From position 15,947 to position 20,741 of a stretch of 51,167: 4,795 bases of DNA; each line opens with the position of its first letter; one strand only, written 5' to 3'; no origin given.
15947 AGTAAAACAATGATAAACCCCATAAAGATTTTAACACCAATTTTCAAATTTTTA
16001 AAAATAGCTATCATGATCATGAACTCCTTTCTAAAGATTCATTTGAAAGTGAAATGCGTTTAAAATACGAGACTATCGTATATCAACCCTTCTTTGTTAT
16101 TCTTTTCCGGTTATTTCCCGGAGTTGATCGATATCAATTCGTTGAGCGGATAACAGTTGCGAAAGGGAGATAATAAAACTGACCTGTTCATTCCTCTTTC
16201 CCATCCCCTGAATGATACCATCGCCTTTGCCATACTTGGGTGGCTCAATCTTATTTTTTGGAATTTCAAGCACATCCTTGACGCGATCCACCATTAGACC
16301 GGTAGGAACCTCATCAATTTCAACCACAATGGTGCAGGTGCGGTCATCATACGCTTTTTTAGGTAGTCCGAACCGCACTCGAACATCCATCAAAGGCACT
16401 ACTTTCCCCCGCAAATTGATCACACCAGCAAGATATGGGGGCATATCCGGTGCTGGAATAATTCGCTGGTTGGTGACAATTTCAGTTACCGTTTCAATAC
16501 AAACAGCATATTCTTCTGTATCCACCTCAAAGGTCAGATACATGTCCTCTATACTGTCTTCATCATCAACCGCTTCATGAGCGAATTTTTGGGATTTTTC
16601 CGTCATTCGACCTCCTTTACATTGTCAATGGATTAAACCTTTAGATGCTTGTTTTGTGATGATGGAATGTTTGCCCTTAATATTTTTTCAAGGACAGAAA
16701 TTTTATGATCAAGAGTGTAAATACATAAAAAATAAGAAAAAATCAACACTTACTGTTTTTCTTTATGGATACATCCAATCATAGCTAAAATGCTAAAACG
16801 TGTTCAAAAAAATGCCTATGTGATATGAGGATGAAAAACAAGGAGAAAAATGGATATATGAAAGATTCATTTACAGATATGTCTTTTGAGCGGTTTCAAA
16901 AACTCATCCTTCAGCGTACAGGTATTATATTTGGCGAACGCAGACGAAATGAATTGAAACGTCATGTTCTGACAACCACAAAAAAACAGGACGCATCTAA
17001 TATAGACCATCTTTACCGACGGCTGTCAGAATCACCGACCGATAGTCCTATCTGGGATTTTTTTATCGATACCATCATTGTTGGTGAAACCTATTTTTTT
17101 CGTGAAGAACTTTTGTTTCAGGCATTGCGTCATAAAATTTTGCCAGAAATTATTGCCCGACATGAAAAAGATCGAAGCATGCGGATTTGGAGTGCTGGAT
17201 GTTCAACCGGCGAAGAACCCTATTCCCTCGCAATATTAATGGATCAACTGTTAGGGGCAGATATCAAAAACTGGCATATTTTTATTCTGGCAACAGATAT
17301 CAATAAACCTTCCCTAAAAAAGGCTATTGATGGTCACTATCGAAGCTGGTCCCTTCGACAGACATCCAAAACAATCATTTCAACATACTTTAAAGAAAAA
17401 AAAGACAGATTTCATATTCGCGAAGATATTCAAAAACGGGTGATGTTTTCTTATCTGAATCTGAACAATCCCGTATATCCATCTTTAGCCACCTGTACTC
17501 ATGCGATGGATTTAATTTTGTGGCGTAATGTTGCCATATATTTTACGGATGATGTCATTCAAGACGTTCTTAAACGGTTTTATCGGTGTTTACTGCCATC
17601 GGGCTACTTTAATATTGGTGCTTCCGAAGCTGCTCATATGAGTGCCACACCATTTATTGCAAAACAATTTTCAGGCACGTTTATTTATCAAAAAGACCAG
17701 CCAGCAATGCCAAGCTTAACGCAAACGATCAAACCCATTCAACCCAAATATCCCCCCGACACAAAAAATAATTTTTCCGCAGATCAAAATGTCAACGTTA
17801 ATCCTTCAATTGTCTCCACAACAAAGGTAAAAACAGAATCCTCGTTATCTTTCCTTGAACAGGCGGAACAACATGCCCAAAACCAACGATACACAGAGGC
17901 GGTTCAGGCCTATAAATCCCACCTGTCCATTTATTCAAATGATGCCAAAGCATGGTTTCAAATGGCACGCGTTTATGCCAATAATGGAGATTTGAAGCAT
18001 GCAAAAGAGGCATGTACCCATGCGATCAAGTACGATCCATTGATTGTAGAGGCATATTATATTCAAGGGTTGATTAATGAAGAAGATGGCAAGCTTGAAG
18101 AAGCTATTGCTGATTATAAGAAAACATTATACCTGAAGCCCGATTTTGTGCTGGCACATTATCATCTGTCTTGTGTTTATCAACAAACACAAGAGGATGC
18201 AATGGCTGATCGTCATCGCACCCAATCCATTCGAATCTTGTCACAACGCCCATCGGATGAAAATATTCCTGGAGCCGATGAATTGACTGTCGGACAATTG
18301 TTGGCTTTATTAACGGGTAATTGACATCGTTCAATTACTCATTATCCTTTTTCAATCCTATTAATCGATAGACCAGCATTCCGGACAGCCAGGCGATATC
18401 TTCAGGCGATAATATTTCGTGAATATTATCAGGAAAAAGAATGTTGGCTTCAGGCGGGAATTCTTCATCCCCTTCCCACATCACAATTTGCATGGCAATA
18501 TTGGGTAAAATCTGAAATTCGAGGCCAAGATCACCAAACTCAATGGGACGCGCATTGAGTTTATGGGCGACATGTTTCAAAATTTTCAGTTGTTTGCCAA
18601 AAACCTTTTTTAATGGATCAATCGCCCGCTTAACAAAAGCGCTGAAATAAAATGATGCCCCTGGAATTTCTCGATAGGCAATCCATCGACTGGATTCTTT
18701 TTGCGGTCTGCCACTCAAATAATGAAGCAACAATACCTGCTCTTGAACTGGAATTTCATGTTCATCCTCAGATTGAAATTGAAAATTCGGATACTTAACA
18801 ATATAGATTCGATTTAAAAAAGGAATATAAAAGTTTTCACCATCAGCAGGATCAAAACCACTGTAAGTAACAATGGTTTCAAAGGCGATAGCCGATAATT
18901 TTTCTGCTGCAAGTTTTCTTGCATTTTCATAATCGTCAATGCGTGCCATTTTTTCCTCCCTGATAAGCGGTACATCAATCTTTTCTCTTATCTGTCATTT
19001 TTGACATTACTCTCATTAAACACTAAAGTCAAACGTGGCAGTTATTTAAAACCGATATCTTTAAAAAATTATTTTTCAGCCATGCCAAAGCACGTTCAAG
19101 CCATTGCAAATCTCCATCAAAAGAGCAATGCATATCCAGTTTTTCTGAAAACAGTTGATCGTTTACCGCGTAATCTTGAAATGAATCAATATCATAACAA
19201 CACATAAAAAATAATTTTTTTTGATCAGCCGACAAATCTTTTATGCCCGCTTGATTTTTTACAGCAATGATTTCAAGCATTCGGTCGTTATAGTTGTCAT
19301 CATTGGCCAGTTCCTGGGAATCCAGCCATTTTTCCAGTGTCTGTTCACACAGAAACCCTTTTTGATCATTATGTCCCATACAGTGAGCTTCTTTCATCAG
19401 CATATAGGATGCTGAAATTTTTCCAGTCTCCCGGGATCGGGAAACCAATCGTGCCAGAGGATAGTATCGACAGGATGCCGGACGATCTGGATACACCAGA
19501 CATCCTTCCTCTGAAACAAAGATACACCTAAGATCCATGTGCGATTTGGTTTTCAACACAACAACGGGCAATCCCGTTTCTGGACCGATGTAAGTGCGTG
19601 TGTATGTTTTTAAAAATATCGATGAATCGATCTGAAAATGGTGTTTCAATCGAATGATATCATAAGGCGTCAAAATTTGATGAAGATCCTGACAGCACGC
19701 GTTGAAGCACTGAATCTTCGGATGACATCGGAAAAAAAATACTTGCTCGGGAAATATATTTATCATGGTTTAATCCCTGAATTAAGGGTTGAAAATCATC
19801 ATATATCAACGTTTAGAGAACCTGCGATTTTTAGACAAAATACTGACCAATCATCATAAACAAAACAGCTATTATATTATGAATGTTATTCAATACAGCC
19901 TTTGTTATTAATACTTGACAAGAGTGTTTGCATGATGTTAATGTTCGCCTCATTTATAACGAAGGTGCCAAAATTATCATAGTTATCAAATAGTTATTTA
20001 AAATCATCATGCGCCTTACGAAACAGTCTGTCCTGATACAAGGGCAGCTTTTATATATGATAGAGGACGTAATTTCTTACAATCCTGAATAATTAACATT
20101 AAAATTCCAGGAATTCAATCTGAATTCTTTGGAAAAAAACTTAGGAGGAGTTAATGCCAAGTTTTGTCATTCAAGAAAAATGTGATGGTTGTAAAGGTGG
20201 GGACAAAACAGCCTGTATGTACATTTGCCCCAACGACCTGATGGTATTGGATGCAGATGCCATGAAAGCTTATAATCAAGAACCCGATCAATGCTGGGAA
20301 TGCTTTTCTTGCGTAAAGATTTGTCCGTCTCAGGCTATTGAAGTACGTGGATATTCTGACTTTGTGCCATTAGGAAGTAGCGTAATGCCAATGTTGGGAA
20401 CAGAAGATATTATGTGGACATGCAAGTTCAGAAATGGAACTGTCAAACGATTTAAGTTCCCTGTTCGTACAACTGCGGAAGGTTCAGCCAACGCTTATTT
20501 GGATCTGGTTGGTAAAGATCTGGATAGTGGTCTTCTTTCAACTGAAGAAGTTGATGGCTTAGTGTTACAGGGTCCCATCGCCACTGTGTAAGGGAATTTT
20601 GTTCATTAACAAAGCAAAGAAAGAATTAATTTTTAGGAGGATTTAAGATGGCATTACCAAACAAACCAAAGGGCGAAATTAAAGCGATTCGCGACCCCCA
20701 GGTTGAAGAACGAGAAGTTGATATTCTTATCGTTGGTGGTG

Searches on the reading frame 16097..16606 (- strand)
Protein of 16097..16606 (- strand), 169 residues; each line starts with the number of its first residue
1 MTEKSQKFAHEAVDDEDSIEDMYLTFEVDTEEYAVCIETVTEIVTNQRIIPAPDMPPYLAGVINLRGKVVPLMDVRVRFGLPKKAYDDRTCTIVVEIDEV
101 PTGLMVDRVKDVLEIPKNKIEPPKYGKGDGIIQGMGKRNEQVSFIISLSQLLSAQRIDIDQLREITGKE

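Call 16: search_protein_families(library=pfam, proteins=[window:16097-16606:-], max_evalue=0.00001)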
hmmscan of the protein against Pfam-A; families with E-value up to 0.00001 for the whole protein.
window:16097-16606:- (169 aa): 1 family
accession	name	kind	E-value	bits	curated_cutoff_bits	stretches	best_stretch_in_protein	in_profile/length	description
PF01584.24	CheW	-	1.7e-36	125.3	23.5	1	23-154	2-136/138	CheW-like domain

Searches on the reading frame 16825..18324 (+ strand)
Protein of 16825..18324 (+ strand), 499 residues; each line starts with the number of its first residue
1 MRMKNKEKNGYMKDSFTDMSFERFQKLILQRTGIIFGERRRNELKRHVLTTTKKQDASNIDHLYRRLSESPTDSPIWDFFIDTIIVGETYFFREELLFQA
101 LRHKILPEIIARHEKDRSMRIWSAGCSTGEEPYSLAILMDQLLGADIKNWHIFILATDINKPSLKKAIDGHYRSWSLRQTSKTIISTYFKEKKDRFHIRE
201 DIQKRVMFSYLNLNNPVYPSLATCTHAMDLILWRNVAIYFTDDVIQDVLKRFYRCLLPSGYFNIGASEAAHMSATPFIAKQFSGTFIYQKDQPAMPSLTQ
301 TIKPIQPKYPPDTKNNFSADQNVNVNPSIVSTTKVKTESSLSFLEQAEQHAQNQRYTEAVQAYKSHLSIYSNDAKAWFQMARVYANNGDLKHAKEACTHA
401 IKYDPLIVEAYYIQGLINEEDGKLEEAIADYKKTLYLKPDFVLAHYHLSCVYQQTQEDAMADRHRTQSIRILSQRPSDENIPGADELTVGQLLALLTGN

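Call 16: search_protein_families(library=pfam, proteins=[window:16825-18324:+], max_evalue=0.00001)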
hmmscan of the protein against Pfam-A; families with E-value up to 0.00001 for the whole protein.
window:16825-18324:+ (499 aa): 10 families
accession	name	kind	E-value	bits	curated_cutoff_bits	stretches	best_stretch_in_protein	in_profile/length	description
PF01739.24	CheR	-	5.4e-47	160.2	27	1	88-273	2-182/195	CheR methyltransferase, SAM binding domain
PF07719.23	TPR_2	-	2.6e-13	49.4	27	0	374-405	1-32/34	Tetratricopeptide repeat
PF00515.34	TPR_1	-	3.1e-13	49.4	27.8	0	409-441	2-34/34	Tetratricopeptide repeat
PF13181.12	TPR_8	-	1.7e-12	46.8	25.7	0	374-405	1-32/34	Tetratricopeptide repeat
PF13431.12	TPR_17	-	1.1e-10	41.3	24.4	0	397-429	2-34/34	Tetratricopeptide repeat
PF13414.12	TPR_11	-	2.6e-10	40.3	26.8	1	421-454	7-40/42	TPR repeat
PF13432.12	TPR_16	-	2.8e-10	40.9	32.7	1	379-439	2-62/65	Tetratricopeptide repeat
PF24575.1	TPR_Slam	-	1.6e-09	38.5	35.2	0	412-462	51-101/104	Surface lipoprotein assembly modifier, N-terminal TPR repeats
PF14559.12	TPR_19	-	5.2e-07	30.3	25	0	352-405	3-56/68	Tetratricopeptide repeat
PF25063.1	ARM_TT21_C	-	1.5e-06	28.7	35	1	347-434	70-155/209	Tetratricopeptide repeat protein 21 C-terminal ARM domain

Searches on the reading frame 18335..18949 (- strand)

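Call 16: search_protein_families(library=pfam, proteins=[window:18335-18949:-], max_evalue=0.00001)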
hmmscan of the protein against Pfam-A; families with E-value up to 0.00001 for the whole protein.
window:18335-18949:- (204 aa): 1 family
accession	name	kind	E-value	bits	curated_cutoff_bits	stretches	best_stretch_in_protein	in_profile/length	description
PF12654.12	DUF3786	-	1.3e-52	178.4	27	1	27-194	6-175/176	Domain of unknown function (DUF3786)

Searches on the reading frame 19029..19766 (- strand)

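Call 20: search_protein_families(library=pfam, proteins=[window:19029-19766:-], max_evalue=0.00001)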
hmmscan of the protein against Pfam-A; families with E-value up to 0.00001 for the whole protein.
window:19029-19766:- (245 aa): 1 family
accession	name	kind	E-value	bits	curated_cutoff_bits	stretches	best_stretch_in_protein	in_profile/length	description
PF03692.20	CxxCxxCC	-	2.4e-10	41.4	23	1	19-110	4-73/85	Putative zinc- or iron-chelating domain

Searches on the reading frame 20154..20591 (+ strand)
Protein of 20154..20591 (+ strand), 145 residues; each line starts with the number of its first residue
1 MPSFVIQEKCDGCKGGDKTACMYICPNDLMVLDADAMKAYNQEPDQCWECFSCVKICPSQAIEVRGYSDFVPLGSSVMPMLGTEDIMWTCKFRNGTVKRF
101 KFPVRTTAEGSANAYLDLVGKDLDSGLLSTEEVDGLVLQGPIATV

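Call 20: search_protein_families(library=pfam, proteins=[window:20154-20591:+], max_evalue=0.00001)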
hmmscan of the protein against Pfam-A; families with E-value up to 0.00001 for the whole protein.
window:20154-20591:+ (145 aa): 3 families
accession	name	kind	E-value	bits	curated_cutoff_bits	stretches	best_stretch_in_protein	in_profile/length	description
PF12139.13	APS-reductase_C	-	4.5e-30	104.1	25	1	64-134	1-74/82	Adenosine-5'-phosphosulfate reductase beta subunit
PF12838.12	Fer4_7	-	1.9e-07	31.9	27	1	9-61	1-52/52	4Fe-4S dicluster domain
PF13187.11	Fer4_9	-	9.9e-07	29.1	27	1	9-62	1-52/52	4Fe-4S dicluster domain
